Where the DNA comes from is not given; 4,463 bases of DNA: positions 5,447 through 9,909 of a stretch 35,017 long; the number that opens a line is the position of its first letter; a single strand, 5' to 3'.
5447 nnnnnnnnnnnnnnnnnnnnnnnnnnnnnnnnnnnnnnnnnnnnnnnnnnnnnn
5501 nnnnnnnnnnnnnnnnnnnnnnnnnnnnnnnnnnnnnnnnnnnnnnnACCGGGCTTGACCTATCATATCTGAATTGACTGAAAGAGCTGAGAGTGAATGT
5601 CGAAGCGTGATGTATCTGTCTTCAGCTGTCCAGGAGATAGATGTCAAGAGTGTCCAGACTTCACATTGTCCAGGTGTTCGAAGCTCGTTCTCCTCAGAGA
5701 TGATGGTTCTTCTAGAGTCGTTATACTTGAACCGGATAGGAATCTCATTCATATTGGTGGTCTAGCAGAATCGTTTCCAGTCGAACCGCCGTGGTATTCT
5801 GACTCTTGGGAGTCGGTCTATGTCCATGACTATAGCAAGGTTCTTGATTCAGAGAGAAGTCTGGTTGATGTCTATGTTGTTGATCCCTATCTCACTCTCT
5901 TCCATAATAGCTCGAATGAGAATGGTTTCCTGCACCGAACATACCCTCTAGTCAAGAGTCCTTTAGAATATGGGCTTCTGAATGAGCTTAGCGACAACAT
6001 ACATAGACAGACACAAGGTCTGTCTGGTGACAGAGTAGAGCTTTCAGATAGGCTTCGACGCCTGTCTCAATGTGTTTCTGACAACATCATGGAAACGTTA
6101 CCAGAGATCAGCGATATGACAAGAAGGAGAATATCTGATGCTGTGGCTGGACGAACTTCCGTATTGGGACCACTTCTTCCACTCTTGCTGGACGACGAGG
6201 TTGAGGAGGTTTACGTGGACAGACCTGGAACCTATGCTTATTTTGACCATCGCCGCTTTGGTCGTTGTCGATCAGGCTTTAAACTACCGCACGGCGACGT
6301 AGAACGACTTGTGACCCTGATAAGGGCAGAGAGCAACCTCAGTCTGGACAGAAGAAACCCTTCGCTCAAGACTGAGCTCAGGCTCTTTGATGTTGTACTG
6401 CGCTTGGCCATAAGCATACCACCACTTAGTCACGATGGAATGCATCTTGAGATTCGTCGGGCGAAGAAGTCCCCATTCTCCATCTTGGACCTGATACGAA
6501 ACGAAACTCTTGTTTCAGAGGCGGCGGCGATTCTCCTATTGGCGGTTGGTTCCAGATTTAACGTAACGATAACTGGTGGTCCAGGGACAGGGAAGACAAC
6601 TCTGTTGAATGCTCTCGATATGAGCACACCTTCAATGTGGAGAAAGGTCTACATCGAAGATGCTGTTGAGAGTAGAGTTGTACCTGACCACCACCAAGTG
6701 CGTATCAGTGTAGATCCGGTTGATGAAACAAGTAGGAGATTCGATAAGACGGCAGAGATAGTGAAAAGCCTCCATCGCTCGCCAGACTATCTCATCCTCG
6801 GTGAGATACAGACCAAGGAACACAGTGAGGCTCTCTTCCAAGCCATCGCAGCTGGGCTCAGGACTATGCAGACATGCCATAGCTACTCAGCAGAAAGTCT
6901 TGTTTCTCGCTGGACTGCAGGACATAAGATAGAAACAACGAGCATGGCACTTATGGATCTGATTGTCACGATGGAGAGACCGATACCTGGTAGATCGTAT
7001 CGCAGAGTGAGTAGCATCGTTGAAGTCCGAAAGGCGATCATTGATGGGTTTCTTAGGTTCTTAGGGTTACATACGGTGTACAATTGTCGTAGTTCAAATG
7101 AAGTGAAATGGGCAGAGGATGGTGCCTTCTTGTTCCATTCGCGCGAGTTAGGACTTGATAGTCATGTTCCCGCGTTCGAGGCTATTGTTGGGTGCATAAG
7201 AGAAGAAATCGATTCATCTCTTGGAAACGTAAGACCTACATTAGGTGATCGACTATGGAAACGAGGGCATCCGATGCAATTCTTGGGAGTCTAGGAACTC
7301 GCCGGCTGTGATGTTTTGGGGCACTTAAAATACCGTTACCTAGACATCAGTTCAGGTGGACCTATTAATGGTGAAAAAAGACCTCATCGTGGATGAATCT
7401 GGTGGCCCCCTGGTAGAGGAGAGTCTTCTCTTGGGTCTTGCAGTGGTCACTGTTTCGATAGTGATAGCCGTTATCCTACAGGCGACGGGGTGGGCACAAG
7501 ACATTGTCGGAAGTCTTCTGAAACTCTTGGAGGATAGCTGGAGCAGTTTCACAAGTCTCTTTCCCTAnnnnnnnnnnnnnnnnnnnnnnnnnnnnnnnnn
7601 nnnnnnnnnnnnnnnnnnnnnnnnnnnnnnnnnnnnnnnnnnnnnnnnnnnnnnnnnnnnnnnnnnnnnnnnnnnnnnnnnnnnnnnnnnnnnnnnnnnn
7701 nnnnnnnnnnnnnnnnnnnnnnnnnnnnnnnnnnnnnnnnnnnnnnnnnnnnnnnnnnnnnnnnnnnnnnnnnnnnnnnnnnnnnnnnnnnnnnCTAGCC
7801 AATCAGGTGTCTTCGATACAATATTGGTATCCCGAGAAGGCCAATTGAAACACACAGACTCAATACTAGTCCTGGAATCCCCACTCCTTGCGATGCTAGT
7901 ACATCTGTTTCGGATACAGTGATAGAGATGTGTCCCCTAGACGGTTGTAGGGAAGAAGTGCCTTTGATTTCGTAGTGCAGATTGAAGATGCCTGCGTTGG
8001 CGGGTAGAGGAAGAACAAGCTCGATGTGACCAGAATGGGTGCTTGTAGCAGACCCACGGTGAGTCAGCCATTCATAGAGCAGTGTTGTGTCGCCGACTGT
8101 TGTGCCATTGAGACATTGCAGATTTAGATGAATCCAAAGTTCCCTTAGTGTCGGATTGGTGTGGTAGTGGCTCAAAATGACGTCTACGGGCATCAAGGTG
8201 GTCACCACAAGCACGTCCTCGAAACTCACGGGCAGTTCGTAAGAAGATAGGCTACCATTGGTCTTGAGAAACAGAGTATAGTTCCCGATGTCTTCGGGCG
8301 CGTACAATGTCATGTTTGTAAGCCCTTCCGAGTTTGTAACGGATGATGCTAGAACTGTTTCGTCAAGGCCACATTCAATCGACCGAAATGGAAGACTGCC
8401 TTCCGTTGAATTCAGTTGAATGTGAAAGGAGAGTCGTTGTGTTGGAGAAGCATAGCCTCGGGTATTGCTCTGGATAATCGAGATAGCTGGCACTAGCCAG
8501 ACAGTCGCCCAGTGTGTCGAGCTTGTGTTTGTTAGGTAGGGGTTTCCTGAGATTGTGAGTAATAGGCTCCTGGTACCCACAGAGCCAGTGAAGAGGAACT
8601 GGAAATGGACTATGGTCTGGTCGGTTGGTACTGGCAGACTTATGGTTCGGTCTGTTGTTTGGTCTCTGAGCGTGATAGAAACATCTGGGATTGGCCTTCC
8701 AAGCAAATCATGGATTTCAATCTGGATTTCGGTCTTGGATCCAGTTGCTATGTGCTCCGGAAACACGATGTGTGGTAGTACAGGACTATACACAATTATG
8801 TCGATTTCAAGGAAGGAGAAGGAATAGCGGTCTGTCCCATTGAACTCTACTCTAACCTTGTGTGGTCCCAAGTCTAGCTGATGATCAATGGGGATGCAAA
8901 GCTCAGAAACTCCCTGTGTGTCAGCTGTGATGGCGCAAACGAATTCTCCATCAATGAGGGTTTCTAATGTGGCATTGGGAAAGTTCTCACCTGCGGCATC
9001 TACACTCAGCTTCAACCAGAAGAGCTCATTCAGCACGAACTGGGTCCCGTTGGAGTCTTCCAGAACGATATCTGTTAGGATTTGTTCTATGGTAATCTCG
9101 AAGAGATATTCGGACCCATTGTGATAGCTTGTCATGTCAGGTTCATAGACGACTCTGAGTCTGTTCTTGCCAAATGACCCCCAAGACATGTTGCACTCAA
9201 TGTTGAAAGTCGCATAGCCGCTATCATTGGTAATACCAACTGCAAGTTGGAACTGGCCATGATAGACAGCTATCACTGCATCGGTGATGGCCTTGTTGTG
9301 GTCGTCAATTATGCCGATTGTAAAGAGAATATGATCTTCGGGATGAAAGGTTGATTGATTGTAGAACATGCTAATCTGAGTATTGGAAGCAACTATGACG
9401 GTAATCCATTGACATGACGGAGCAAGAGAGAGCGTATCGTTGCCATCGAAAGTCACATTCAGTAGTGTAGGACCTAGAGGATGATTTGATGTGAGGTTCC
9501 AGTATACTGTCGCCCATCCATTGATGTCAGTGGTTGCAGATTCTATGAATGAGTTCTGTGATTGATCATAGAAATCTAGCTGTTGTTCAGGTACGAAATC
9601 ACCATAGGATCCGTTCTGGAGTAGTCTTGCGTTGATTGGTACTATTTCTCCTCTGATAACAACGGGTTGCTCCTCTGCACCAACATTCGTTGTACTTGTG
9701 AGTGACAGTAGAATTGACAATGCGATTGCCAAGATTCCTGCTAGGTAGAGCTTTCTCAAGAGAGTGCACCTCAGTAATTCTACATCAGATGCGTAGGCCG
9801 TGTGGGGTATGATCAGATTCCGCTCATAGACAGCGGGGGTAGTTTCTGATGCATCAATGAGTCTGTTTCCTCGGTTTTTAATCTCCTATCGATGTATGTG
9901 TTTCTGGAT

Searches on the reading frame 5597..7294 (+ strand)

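Call 39: search_protein_families(library=pfam, proteins=[window:5597-7294:+], max_evalue=0.01)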
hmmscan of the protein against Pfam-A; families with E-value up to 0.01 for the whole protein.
window:5597-7294:+ (565 aa): 6 families
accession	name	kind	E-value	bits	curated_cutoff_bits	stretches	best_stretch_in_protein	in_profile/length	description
PF00437.27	T2SSE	-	1e-20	74.2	24.9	1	218-439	40-255/370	Type II/IV secretion system protein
PF13521.12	AAA_28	-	0.00018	22.2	27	1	323-356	2-35/164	AAA domain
PF13401.12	AAA_22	-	0.00095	19.9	27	1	323-424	8-82/130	AAA domain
PF13245.12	AAA_19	-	0.0071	17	25.1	0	322-339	13-30/134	AAA domain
PF13238.12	AAA_18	-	0.0075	17.2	29.4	0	323-375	1-44/128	AAA domain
PF01078.27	Mg_chelatase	-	0.0091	15.8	20.3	0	308-361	10-63/207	Magnesium chelatase, subunit ChlI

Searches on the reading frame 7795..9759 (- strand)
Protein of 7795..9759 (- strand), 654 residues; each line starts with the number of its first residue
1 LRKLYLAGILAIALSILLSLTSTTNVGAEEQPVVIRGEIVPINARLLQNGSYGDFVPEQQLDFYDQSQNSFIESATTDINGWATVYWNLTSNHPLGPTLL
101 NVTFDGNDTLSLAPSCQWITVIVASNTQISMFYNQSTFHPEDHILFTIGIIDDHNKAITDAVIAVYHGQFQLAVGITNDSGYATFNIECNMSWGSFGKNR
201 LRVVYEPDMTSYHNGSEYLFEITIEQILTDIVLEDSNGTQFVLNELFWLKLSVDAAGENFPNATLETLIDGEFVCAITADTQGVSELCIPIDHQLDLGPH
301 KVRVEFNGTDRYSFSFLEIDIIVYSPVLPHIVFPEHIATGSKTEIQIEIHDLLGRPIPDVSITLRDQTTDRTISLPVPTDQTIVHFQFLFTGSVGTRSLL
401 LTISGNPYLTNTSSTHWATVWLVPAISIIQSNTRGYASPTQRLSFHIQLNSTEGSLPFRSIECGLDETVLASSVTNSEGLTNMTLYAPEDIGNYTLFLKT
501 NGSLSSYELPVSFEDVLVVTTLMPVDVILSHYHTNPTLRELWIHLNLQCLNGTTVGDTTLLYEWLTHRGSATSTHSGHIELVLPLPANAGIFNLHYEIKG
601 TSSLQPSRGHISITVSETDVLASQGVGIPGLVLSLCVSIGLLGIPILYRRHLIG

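Call 39: search_protein_families(library=pfam, proteins=[window:7795-9759:-], max_evalue=0.01)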
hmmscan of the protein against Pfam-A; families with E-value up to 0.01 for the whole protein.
window:7795-9759:- (654 aa): 4 families
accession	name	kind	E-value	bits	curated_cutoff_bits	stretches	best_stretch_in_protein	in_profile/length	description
PF02369.22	Big_1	-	7.6e-07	29.6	34.9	0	51-86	28-65/93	Bacterial Ig-like domain (group 1)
PF09134.16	Invasin_D3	-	0.0015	19.4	33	0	465-511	47-93/98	Invasin, domain 3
PF11974.14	bMG3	-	0.0017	18.7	34.9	0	154-191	24-62/103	Bacterial alpha-2-macroglobulin MG3 domain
PF16841.11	CBM60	-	0.0046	17.8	28.2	0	251-307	2-56/91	Ca-dependent carbohydrate-binding module xylan-binding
